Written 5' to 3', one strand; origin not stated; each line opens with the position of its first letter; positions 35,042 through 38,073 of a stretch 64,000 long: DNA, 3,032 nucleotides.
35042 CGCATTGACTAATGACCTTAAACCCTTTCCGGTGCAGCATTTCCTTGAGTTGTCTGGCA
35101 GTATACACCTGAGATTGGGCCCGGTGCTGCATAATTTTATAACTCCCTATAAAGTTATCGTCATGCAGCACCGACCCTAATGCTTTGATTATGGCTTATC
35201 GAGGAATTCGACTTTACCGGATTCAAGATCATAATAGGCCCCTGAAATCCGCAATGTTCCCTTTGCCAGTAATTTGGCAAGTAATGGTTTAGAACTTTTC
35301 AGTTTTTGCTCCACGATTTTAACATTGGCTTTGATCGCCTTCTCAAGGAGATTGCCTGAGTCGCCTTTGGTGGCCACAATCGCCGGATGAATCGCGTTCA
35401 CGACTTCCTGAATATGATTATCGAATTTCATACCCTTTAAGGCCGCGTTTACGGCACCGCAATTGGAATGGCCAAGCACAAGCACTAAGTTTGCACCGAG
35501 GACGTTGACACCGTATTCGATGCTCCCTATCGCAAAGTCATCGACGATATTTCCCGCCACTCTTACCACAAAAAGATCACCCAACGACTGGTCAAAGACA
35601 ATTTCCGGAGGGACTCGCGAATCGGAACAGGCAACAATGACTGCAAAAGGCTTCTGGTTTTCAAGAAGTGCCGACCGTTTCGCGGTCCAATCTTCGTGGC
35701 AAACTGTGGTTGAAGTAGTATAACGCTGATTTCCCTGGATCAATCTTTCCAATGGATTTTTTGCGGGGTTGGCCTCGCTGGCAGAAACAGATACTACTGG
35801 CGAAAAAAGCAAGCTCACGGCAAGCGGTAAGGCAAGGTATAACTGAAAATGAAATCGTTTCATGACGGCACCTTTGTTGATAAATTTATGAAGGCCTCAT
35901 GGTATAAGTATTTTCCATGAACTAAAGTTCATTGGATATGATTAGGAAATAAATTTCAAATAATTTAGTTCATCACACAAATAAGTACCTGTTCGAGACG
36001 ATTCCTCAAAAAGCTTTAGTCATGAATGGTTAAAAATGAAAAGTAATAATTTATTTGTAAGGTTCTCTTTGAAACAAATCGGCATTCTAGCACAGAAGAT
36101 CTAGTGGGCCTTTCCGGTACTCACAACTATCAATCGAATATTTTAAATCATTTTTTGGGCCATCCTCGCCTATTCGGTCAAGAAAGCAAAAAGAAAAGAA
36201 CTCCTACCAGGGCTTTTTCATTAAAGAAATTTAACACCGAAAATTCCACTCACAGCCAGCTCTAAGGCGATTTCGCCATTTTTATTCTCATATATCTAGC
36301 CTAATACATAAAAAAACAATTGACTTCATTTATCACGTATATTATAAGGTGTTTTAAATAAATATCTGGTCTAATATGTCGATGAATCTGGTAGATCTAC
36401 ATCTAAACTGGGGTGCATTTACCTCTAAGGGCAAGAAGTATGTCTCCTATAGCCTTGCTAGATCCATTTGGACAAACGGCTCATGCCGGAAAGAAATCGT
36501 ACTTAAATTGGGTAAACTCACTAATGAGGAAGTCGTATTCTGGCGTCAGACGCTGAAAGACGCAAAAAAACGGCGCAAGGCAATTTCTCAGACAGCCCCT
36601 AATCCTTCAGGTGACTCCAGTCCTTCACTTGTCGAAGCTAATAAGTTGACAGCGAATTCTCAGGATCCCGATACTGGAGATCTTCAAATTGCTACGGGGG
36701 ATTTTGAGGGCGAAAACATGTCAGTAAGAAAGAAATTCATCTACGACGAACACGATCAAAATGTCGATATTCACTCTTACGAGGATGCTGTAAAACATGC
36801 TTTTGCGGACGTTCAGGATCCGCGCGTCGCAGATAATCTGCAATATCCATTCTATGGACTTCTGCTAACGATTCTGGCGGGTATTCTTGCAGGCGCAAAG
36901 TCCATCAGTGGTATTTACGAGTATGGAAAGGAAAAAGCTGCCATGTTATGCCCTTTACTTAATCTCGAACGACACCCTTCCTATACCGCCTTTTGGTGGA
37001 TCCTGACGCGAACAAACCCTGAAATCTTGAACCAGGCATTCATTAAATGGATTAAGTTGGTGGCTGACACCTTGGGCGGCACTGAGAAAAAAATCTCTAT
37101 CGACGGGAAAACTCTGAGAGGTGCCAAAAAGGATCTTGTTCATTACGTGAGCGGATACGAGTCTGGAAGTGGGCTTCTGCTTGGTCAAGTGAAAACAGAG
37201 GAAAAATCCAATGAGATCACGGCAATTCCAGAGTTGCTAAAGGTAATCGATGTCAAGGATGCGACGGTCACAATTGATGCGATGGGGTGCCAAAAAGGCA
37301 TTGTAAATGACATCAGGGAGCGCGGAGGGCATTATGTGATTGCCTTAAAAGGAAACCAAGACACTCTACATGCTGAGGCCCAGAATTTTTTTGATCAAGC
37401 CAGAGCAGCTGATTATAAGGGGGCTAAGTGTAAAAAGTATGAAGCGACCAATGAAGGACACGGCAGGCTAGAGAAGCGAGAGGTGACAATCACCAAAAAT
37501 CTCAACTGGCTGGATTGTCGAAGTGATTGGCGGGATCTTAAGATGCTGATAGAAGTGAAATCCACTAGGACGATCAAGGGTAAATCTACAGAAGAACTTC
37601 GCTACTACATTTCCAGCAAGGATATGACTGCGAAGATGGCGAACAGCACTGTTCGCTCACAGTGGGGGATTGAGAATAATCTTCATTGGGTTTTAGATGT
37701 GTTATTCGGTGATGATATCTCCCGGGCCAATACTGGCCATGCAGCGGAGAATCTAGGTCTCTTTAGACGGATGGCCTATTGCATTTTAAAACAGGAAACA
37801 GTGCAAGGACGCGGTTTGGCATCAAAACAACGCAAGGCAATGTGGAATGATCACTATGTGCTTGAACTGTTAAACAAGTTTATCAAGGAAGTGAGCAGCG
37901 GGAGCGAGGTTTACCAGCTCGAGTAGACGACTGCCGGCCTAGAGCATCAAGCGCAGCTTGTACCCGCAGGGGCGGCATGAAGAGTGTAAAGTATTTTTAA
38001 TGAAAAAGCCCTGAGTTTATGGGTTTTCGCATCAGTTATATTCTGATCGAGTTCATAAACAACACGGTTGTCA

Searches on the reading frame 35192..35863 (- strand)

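Call 59: search_protein_families(library=pfam, proteins=[window:35192-35863:-], max_evalue=0.001)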
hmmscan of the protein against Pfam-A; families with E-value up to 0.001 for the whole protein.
window:35192-35863:- (224 aa): 1 family
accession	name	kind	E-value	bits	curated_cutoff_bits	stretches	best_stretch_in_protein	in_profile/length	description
PF00484.24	Pro_CA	-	4e-40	138.1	25.7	1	74-218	1-156/156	Carbonic anhydrase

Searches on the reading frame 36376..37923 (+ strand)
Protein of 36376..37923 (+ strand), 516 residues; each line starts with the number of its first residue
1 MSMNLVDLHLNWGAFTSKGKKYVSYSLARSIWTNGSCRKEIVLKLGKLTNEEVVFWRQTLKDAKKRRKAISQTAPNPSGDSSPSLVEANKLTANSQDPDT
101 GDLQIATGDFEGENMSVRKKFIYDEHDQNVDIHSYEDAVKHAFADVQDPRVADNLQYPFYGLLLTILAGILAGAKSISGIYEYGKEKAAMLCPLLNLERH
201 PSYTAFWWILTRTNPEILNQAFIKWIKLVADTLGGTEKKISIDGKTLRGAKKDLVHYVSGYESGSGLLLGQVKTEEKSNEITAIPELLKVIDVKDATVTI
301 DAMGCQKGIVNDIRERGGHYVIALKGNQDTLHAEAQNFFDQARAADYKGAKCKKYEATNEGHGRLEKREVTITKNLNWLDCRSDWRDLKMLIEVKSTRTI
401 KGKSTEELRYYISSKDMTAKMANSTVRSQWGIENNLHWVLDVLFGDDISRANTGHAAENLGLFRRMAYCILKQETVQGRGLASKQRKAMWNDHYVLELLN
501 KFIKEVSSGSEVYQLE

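Call 59: search_protein_families(library=pfam, proteins=[window:36376-37923:+], max_evalue=0.001)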
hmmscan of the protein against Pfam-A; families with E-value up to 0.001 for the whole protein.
window:36376-37923:+ (516 aa): 2 families
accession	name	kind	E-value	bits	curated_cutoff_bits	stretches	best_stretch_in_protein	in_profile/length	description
PF01609.27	DDE_Tnp_1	-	4.9e-20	72.6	23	1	240-470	7-200/200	Transposase DDE domain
PF13808.11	DDE_Tnp_1_assoc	-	2.2e-17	63.4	32.3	1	142-226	3-88/88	DDE_Tnp_1-associated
